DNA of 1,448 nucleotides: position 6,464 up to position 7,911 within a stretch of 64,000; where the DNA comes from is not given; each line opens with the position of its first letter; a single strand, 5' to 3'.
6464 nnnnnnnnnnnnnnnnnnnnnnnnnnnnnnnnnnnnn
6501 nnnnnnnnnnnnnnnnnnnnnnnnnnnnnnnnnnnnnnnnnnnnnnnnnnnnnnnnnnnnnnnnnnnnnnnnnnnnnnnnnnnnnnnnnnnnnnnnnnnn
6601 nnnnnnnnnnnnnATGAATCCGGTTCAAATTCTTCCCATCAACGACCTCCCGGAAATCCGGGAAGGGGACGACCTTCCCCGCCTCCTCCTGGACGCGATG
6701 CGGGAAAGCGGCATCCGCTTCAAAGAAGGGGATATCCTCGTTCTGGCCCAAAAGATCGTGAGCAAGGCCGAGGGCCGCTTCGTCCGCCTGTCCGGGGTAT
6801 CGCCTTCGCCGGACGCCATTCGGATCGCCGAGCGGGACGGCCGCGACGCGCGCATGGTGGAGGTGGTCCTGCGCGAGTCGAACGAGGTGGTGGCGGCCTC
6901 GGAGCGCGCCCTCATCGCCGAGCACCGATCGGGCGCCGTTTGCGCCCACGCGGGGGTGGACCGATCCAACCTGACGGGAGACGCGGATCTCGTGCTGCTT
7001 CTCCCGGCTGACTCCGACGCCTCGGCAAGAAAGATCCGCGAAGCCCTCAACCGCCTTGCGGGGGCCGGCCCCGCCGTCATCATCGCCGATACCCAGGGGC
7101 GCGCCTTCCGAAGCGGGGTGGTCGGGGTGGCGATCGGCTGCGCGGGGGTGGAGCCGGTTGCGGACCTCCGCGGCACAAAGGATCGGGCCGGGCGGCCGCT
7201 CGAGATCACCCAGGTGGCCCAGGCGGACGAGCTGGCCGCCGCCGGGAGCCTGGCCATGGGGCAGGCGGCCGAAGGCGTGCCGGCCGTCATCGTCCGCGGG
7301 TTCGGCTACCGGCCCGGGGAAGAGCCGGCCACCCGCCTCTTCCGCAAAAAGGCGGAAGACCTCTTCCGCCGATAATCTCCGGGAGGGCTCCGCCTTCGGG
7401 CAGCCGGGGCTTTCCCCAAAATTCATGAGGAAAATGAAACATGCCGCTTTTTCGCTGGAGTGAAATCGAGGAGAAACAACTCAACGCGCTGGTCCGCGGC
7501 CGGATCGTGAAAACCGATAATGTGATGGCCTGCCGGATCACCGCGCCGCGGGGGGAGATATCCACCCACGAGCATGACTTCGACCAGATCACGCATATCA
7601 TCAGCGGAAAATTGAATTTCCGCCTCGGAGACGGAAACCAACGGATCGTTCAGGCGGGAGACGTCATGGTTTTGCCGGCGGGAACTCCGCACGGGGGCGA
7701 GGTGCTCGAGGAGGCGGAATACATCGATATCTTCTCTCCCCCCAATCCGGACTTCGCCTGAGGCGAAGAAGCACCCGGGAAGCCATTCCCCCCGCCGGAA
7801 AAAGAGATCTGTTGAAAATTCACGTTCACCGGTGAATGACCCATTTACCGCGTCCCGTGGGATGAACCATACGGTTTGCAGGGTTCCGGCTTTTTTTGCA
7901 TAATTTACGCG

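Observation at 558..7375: Complete, translationally coupled F420 biosynthesis operon with an embedded FrhB-like Fe-S flavoprotein and a stand-alone FbiB-C-type nitroreductase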

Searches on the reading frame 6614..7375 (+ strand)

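Call 5: search_protein_families(library=pfam, proteins=[window:6614-7375:+], max_evalue=0.01)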
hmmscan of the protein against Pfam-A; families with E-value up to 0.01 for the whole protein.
window:6614-7375:+ (253 aa): 1 family
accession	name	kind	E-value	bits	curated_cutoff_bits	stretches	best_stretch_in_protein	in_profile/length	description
PF01996.21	F420_ligase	-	2.5e-73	246.6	25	1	12-229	4-218/218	F420-0:Gamma-glutamyl ligase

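Call 6: search_protein_families(library=ncbifam, proteins=[window:6614-7375:+], max_evalue=0.01)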
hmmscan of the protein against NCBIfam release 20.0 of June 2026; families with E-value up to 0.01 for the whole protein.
window:6614-7375:+ (253 aa): 4 families
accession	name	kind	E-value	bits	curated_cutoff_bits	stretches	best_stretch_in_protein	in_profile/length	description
TIGR01916.1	F420_cofE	equivalog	9.4e-83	277.4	180.65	1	4-252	1-244/244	coenzyme F420-0:L-glutamate ligase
NF009809.0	PRK13293.1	equivalog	4.9e-78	262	274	1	4-252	3-244/253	coenzyme F420-0:L-glutamate ligase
NF009810.0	PRK13294.1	equivalog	5.4e-62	210.1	304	1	3-252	12-243/449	coenzyme F420-0:L-glutamate ligase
TIGR04132.1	intra_fol_E_lig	hypoth_equivalog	3.6e-19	69.1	350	1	35-228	27-201/241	putative folate metabolism gamma-glutamate ligase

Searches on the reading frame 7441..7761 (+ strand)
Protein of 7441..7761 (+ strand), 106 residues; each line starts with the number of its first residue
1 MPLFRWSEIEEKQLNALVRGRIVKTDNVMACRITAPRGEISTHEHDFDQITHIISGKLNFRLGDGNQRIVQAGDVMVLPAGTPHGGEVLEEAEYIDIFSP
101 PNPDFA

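Call 62: search_protein_families(library=pfam, proteins=[window:7441-7761:+], max_evalue=0.001)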
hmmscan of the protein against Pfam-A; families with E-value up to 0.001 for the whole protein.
window:7441-7761:+ (106 aa): 7 families
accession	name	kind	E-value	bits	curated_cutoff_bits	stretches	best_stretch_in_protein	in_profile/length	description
PF07883.17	Cupin_2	-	1.3e-10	41.3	27.2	1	35-97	6-69/70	Cupin domain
PF02311.25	AraC_binding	-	4.7e-07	30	21.1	1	40-92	16-67/135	AraC-like ligand binding domain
PF05899.18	Cupin_3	-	2.6e-06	27.5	23.5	1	44-88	22-66/74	EutQ-like cupin domain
PF02678.22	Pirin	-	0.0002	21.8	26.1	1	40-82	43-86/108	Pirin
PF00190.28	Cupin_1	-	0.0004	20.4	22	1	27-84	33-97/151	Cupin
PF06249.18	EutQ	-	0.00043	20.5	21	1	46-100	94-147/152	Ethanolamine utilisation protein EutQ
PF03079.20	ARD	-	0.00053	20.7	27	1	41-84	86-133/157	ARD/ARD' family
